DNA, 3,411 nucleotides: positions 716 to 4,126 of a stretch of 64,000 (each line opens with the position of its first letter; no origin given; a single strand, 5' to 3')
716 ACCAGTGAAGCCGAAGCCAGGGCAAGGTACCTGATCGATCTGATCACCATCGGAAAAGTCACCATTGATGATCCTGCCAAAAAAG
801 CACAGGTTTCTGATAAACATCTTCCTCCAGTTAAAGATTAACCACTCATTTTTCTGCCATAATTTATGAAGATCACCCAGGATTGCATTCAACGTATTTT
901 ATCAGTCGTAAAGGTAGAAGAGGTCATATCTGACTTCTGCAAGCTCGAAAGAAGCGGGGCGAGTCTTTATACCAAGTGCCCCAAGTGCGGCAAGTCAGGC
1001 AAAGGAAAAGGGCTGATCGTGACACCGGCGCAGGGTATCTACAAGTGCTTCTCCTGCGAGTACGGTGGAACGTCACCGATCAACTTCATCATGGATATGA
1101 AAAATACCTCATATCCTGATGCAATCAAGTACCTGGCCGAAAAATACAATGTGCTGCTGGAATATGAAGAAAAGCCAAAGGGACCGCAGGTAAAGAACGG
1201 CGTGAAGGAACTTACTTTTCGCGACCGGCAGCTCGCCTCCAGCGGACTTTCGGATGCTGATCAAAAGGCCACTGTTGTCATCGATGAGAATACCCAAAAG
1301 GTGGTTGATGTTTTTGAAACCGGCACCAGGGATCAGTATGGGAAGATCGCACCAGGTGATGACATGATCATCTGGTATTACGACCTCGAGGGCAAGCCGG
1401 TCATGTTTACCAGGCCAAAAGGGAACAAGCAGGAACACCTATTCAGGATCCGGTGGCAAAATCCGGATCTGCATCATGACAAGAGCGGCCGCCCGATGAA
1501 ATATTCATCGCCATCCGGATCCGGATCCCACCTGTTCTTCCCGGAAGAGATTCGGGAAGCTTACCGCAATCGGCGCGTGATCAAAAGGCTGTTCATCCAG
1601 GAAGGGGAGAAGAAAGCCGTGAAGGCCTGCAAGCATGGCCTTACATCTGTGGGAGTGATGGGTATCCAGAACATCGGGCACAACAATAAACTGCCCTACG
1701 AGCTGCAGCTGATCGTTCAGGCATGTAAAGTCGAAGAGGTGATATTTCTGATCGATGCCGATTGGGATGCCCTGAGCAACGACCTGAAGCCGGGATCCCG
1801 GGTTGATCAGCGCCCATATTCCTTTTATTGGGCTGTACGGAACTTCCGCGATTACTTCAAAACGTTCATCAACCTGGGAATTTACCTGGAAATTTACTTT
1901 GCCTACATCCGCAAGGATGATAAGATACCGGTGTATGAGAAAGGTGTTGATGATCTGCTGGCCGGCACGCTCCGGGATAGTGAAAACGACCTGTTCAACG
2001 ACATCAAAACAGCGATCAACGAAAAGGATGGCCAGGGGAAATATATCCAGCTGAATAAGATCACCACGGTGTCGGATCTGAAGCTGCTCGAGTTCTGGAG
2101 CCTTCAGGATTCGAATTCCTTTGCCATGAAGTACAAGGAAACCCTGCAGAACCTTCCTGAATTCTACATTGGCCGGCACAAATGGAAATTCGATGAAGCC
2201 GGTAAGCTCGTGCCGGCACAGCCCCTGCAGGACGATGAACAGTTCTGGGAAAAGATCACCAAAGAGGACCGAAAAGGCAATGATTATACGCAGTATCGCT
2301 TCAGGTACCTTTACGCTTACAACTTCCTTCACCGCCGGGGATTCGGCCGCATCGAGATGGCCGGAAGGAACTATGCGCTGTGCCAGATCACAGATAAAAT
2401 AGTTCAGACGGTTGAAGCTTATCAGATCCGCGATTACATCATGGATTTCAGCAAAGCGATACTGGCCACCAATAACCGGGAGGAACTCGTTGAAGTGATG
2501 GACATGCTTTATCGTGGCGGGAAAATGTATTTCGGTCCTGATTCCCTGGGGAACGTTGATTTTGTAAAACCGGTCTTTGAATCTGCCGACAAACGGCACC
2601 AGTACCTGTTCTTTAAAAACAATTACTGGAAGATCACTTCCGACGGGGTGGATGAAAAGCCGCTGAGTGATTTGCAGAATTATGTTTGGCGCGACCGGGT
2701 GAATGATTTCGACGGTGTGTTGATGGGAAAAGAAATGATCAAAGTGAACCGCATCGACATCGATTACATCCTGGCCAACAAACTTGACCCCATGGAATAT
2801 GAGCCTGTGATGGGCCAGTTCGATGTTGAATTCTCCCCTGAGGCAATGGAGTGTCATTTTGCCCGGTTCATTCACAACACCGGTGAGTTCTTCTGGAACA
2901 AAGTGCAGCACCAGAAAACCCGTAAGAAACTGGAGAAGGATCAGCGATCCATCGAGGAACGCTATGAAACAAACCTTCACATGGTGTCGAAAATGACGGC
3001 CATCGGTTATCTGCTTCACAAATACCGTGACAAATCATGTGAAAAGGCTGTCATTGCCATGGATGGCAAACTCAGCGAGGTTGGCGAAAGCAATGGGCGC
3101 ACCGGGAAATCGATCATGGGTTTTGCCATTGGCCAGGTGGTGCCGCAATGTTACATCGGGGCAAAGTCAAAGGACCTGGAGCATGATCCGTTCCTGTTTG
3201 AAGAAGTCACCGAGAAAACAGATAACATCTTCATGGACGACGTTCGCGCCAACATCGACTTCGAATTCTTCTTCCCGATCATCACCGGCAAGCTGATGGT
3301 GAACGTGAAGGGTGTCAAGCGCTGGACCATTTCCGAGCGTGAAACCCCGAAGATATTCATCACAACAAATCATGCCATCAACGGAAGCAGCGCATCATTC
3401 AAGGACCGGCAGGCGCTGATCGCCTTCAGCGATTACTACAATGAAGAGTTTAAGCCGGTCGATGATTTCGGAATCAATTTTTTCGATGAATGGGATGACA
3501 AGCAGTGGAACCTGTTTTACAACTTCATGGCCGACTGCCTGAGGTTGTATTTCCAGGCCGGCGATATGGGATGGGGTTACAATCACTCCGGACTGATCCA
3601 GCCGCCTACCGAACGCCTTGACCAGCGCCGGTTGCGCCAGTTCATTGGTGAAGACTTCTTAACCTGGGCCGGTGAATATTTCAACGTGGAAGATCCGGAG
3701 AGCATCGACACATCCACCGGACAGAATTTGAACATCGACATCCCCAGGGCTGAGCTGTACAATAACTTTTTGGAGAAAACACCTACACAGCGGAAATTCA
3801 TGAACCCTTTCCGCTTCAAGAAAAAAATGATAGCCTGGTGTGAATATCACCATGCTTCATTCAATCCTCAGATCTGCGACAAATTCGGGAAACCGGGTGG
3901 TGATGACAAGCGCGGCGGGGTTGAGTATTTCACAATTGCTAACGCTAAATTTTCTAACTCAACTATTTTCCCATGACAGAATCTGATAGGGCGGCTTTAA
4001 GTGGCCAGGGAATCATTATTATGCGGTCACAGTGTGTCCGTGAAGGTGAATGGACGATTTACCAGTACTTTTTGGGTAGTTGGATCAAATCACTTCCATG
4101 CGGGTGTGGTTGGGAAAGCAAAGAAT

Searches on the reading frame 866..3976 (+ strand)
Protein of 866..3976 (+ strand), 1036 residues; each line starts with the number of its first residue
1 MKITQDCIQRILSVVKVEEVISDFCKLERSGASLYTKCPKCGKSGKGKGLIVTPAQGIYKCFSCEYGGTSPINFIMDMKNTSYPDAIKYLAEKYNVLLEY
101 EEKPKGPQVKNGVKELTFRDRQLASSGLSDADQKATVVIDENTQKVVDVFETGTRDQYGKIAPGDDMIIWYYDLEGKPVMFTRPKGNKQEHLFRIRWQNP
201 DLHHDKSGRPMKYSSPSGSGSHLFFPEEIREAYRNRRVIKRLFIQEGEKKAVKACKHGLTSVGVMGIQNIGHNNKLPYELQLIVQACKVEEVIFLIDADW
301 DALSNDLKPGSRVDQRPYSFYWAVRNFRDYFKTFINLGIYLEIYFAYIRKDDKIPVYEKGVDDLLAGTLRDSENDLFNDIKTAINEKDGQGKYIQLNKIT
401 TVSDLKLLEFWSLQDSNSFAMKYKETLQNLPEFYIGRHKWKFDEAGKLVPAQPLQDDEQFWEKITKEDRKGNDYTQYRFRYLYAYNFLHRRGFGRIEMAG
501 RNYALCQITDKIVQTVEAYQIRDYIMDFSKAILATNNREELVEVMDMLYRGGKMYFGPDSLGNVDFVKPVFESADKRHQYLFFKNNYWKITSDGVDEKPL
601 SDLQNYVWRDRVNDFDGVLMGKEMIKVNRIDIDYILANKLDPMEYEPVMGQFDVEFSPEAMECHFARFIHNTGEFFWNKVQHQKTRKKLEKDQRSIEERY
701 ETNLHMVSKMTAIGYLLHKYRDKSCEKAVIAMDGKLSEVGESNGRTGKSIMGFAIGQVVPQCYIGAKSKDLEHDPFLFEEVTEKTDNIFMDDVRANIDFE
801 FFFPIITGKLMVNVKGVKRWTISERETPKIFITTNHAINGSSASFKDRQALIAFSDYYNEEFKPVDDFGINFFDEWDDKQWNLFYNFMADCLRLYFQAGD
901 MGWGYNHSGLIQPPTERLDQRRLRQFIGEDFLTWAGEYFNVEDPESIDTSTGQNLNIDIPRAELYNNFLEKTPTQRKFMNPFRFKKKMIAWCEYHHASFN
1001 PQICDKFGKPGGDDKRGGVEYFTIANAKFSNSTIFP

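Call 9: search_protein_families(library=phrogs, proteins=[window:866-3976:+], max_evalue=0.01)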
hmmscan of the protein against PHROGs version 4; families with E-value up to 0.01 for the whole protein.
window:866-3976:+ (1036 aa): 5 families
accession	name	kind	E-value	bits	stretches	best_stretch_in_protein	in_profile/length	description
phrog_28855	-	unknown function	3.8e-31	109.2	2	710-1003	502-780/804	-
phrog_6444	-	DNA, RNA and nucleotide metabolism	1.5e-15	58.1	1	1-122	3-121/577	DNA primase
phrog_22657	-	unknown function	6e-13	48.4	1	3-137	4-136/1185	-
phrog_18097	-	DNA, RNA and nucleotide metabolism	3.8e-05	24.3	1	9-92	8-88/199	DNA primase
phrog_11992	-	unknown function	0.00024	22.4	1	59-103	49-97/177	-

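Call 10: search_protein_families(library=pfam, proteins=[window:866-3976:+], max_evalue=0.01)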
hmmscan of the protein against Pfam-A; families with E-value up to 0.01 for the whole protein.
window:866-3976:+ (1036 aa): 2 families
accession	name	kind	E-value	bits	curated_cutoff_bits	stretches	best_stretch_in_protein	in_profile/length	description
PF01807.25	Zn_ribbon_DnaG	-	2.3e-17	63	24.9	1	4-102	2-97/98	CHC2 zinc finger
PF12965.13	DUF3854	-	0.0019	18.5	23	0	242-275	13-46/130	Domain of unknown function (DUF3854)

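Call 23: find_related_loci(query=window:866-3976:+, collection=viral_contigs, flank=6000)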
Query window:866-3976:+ (1036 aa) in viral_contigs; peptide patterns used: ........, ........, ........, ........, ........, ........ (x = any residue, [..] = any of these).
5 stretches matched a pattern; 2 encode a relative of the query (tblastn E <= 1e-3); 2 distinct loci.
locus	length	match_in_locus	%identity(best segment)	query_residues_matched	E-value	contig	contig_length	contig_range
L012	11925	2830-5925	86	1-1032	0e+0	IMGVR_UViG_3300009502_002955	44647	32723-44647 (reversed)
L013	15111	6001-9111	82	1-1031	0e+0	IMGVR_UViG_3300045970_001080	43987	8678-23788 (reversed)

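Call 42: search_protein_families(library=ncbifam, proteins=[window:866-3976:+], max_evalue=0.01)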
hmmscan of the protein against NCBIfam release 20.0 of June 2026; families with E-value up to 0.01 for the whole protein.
window:866-3976:+ (1036 aa): 1 family
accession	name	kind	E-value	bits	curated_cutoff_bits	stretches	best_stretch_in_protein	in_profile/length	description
TIGR01391.1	dnaG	equivalog_domain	3.7e-19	68.9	283.6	1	3-113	2-109/414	DNA primase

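Call 43: search_solved_structures(query=window:866-3973:+, max_evalue=1)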
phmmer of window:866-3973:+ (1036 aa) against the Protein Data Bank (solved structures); distinct sequences matched with E-value up to 1: 2.
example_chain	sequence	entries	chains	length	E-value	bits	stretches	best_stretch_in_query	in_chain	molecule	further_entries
1d0q_A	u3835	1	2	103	8.4e-09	37.3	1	2-99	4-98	DNA PRIMASE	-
2au3_A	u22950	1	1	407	1.6e-07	33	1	12-113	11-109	DNA primase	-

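Call 85: predict_structure(alignment_id=A4)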
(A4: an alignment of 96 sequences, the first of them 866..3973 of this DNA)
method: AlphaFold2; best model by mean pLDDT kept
length: 1036 residues; sequences in the alignment: 96
mean_pLDDT: 89.8   pTM: 0.73
mean pLDDT of the five models: 89.8, 88.9, 88.6, 87.8, 87.4
residues with pLDDT >= 90: 670; 70-90: 327; 50-70: 27; < 50: 12
segments of 3 or more residues with pLDDT < 50: 102-111
pLDDT, mean of each block of 10 residues (from residue 1): 82 89 89 89 86 90 90 89 89 87 47 77 90 91 91 86 93 94 84 93 78 86 93 95 93 93 87 74 94 92 87 91 90 88 92 76 87 90 90 92 91 92 94 93 93 91 92 92 95 94 93 95 93 86 92 90 94 95 96 96 94 93 94 94 91 96 97 94 91 93 96 97 91 75 82 97 92 92 96 89 92 92 93 87 88 92 89 88 97 97 91 86 87 92 79 88 95 92 92 91 88 89 89 54
secondary structure, 60 per line:
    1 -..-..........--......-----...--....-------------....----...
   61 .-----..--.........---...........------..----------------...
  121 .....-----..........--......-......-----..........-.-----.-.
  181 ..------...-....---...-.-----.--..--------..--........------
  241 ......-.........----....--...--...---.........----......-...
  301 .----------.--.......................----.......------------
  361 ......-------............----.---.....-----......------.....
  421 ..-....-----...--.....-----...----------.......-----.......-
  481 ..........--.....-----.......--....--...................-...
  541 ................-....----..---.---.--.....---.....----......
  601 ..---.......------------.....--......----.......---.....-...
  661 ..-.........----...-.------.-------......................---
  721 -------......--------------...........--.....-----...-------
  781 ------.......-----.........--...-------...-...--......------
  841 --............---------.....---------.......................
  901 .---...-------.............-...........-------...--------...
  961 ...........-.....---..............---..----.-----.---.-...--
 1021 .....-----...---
elements in order (helices of 4 or more, strands of 3 or more residues): H5-14 H17-22 E28-30 E33-36 E50-53 E58-61 H71-79 H83-93 H118-125 E134-140 E143-148 E150-155 E161-170 E180-182 E189-191 E193-196 H227-234 E241-246 H248-256 E261-264 H278-286 E291-296 H298-301 H315-337 E342-348 H361-366 H374-385 E394-398 H404-409 H416-422 H424-427 E433-435 E438-442 E448-450 E461-467 E473-479 H481-490 E493-497 E503-509 E512-515 H518-536 H538-556 H558-561 E578-582 E586-590 E595-599 E606-608 E625-629 H632-637 H642-648 E652-656 H658-662 H664-672 H696-717 E728-733 H748-758 E761-765 E787-793 H799-807 E810-812 E820-822 E829-834 H843-848 E849-854 H864-868 H878-901 H915-927 H929-939 E958-960 H961-971 H973-977 H981-994 E1021-1025

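Call 87: fold_search(model_id=the predicted structure, library=pdb)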
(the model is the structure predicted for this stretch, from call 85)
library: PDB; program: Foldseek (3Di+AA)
matches with E <= 10: 576; with E <= 0.001: 94
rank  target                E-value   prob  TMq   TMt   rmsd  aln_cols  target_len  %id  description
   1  2au3                  7.0e-12  1.00  0.14  0.33  19.8       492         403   16  Crystal Structure of the Aquifex aeolicus primase (Zinc Binding and RNA Polymerase Domains) (released 2005-11-15)
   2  8iqi_C                2.5e-09  1.00  0.28  0.31  10.9       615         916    8  Structure of Full-Length AsfvPrimPol in Complex-Form (released 2023-07-26)
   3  9ivf_B                3.2e-09  1.00  0.27  0.40  10.4       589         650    9  Structure of Full-Length AsfvPrimPol with polyT DNA (released 2025-12-24)
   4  9ivf_A                4.0e-09  1.00  0.27  0.41  10.6       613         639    8  Structure of Full-Length AsfvPrimPol with polyT DNA (released 2025-12-24)
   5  8iqi_A                4.0e-09  1.00  0.26  0.29  11.3       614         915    8  Structure of Full-Length AsfvPrimPol in Complex-Form (released 2023-07-26)
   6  8wvz_E                7.6e-09  1.00  0.27  0.31  11.6       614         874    9  Structure of ADP-Form AsfvPrimPol Hexamer (released 2024-10-30)
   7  9ivf_C                1.1e-08  1.00  0.29  0.42  10.0       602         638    9  Structure of Full-Length AsfvPrimPol with polyT DNA (released 2025-12-24)
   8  8ww9_K                1.2e-08  1.00  0.25  0.29  11.5       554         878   10  Structure of ADP-Form AsfvPrimPol Dodecamer (released 2025-04-30)
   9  8iqi_B                1.8e-08  1.00  0.28  0.31  10.6       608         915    8  Structure of Full-Length AsfvPrimPol in Complex-Form (released 2023-07-26)
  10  8wwa_C                2.1e-08  1.00  0.24  0.28  12.0       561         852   11  Structure of AMPPNP-Form AsfvPrimPol Hexamer (released 2025-04-30)
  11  8wwa_F                2.5e-08  1.00  0.25  0.39  10.6       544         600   10  Structure of AMPPNP-Form AsfvPrimPol Hexamer (released 2025-04-30)
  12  8wvz_D                2.7e-08  1.00  0.26  0.39  14.5       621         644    9  Structure of ADP-Form AsfvPrimPol Hexamer (released 2024-10-30)
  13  8wvz_A                3.6e-08  1.00  0.26  0.39  10.9       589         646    8  Structure of ADP-Form AsfvPrimPol Hexamer (released 2024-10-30)
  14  8wwa_B                4.2e-08  1.00  0.23  0.37  11.8       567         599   10  Structure of AMPPNP-Form AsfvPrimPol Hexamer (released 2025-04-30)
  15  8wwa_E                4.7e-08  1.00  0.24  0.37  12.2       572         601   11  Structure of AMPPNP-Form AsfvPrimPol Hexamer (released 2025-04-30)
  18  7ola_C                1.1e-07  1.00  0.27  0.57   8.2       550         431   12  Structure of Primase-Helicase in SaPI5 (released 2022-07-13)
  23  7ola_A                2.5e-07  1.00  0.23  0.46  10.7       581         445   11  Structure of Primase-Helicase in SaPI5 (released 2022-07-13)
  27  7om0_A                4.4e-07  1.00  0.26  0.54   8.1       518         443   12  Structure of Primase-Helicase in SaPI5 (released 2022-07-13)
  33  7ola_D                7.9e-07  1.00  0.21  0.50   8.2       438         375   13  Structure of Primase-Helicase in SaPI5 (released 2022-07-13)
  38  7ola_B                1.0e-06  1.00  0.24  0.50   9.5       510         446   12  Structure of Primase-Helicase in SaPI5 (released 2022-07-13)
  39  7ola_F                1.3e-06  1.00  0.21  0.54   8.1       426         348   12  Structure of Primase-Helicase in SaPI5 (released 2022-07-13)
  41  7ola_E                1.5e-06  1.00  0.22  0.54   8.6       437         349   12  Structure of Primase-Helicase in SaPI5 (released 2022-07-13)
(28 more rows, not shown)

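Call 100: search_dna_similar(query=window:866-3973:+, collection=phages, mode=protein, max_evalue=0.00001, max_rows=15)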
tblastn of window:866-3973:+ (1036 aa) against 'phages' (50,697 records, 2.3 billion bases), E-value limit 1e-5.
Records with a match: 23; places in all: 23; records where one place covers at least 80% of the query: 1.
Best place of each record, by identity: <60% 23.
By first word of the organism name: Flavobacterium 13; Bacteriophage 6; Polaribacter 2; Bacteroides 1; Caudoviricetes 1.
By host as written in the record: - 7; Polaribacter sp. AHE13PA 2; Flavobacterium sp. LMO6 2; Flavobacterium psychrophilum strain MH1 2; Flavobacterium psychrophilum MH1 2; Flavobacterium psychrophilum T23 2; Flavobacterium psychrophilum A2 2; Bacteroides thetaiotaomicron BG12 1; and 3 more.
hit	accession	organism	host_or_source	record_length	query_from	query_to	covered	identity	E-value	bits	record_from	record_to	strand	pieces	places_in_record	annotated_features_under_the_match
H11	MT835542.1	Bacteriophage sp.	human fecal samples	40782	1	1034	100%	39.8%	0e+0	778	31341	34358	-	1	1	record has no annotation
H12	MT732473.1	Polaribacter phage Leef_1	Polaribacter sp. AHE13PA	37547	459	1001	52%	26.0%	2e-36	156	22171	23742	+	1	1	DNA primase/TOPRIM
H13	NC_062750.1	Polaribacter phage Leef_1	Polaribacter sp. AHE13PA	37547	459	1001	52%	26.0%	2e-36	156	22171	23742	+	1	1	DNA primase/TOPRIM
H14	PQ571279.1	Bacteroides phage BT-TP2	Bacteroides thetaiotaomicron BG12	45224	507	1017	49%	25.7%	2e-35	153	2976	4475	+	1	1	hypothetical protein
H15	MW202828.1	Caudoviricetes sp.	Manatee Spring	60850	711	973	25%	31.6%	4e-27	126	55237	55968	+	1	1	vire al domain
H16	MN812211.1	Flavobacterium phage vB_FspS_laban6-1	Flavobacterium sp. LMO6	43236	3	102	10%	42.0%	5e-11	73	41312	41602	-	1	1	toprim domain-containing protein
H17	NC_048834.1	Flavobacterium phage vB_FspS_laban6-1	Flavobacterium sp. LMO6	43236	3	102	10%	42.0%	5e-11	73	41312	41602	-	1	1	DNA primase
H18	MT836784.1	Bacteriophage sp.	human fecal samples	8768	3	131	12%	32.6%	9e-9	66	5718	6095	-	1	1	record has no annotation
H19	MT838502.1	Bacteriophage sp.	human fecal samples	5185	3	102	10%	39.0%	5e-10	70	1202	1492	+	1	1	record has no annotation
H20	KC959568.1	Flavobacterium phage 6H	Flavobacterium psychrophilum strain MH1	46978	3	101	10%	38.4%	8e-8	63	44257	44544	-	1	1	hypothetical protein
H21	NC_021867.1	Flavobacterium phage 6H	Flavobacterium psychrophilum strain MH1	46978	3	101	10%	38.4%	8e-8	63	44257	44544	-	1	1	hypothetical protein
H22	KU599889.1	Flavobacterium phage 1H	Flavobacterium psychrophilum MH1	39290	3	101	10%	38.4%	8e-8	63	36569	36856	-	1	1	hypothetical protein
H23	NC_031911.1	Flavobacterium phage 1H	Flavobacterium psychrophilum MH1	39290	3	101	10%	38.4%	8e-8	63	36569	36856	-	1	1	toprim domain-containing protein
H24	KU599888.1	Flavobacterium phage 23T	Flavobacterium psychrophilum T23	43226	3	101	10%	38.4%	8e-8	63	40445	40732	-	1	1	hypothetical protein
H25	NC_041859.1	Flavobacterium phage 23T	Flavobacterium psychrophilum T23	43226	3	101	10%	38.4%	8e-8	63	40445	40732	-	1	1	hypothetical protein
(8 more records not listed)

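Call 101: get_annotated_region(hit=H11, flank=8000)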
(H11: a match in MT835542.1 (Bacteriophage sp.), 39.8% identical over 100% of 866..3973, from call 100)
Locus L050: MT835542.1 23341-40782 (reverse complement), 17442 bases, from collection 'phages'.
description: UNVERIFIED: Bacteriophage sp. clone scaffold_130 genomic sequence.
organism: Bacteriophage sp. (NCBI taxid 38018)
taxonomy: Viruses
host: -; source: human fecal samples; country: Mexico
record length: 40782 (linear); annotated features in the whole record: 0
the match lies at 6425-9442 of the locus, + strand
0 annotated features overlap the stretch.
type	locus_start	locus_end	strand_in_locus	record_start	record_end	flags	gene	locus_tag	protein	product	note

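Call 112: get_annotated_region(hit=H13, flank=7000)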
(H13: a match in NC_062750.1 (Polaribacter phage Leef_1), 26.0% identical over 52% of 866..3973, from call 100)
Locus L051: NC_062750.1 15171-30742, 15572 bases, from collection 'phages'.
description: Polaribacter phage Leef_1, complete genome.
organism: Polaribacter phage Leef_1 (NCBI taxid 2745684)
taxonomy: Viruses; Duplodnaviria; Heunggongvirae; Uroviricota; Caudoviricetes; Helgolandviridae; Leefvirus; Leefvirus Leef
host: Polaribacter sp. AHE13PA; source: surface seawater; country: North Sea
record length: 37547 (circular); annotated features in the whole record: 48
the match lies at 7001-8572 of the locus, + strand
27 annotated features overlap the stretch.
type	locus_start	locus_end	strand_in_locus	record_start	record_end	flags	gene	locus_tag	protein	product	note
CDS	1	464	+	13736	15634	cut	-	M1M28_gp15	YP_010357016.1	BACON domain-containing protein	-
CDS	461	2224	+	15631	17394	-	-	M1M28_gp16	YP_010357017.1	hypothetical protein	-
CDS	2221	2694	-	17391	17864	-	-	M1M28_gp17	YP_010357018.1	integrase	-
CDS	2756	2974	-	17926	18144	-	-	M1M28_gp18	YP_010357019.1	DNA-binding protein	-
CDS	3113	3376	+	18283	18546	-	-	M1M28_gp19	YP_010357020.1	hypothetical protein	-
CDS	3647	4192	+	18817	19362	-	-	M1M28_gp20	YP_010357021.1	transcriptional regulator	-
CDS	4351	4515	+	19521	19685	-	-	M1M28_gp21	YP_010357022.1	hypothetical protein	-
CDS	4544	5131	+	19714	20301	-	-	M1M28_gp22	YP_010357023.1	LuxR family transcriptional regulator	-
CDS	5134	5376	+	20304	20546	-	-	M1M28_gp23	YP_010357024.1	hypothetical protein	-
CDS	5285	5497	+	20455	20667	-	-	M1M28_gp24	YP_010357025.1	hypothetical protein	-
CDS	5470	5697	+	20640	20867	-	-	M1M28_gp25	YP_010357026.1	hypothetical protein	-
CDS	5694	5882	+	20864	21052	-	-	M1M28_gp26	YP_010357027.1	hypothetical protein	-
CDS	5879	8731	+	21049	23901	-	-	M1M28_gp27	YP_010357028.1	DNA primase/TOPRIM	-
CDS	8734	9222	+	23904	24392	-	-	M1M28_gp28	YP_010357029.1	hypothetical protein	-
CDS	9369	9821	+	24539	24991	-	-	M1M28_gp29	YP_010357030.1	hypothetical protein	-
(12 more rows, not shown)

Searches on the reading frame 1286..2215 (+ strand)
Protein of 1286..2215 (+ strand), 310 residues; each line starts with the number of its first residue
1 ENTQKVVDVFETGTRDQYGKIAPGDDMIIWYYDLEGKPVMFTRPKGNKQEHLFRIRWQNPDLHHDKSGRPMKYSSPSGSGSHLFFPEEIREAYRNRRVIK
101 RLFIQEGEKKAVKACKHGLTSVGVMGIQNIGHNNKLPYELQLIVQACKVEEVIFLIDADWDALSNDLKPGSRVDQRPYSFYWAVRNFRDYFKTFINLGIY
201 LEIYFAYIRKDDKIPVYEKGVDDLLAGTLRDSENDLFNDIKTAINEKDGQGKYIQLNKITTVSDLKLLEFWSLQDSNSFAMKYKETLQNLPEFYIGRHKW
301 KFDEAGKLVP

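Call 49: search_protein_families(library=pfam, proteins=[window:1286-2215:+], max_evalue=10)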
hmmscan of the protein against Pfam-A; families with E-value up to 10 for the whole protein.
window:1286-2215:+ (310 aa): 2 families
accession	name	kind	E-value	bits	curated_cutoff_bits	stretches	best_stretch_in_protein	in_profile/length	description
PF12965.13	DUF3854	-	0.00036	20.9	23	1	102-135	13-46/130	Domain of unknown function (DUF3854)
PF18788.6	DarA_N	-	0.14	12.4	27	1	7-47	62-103/122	Defence against restriction A N-terminal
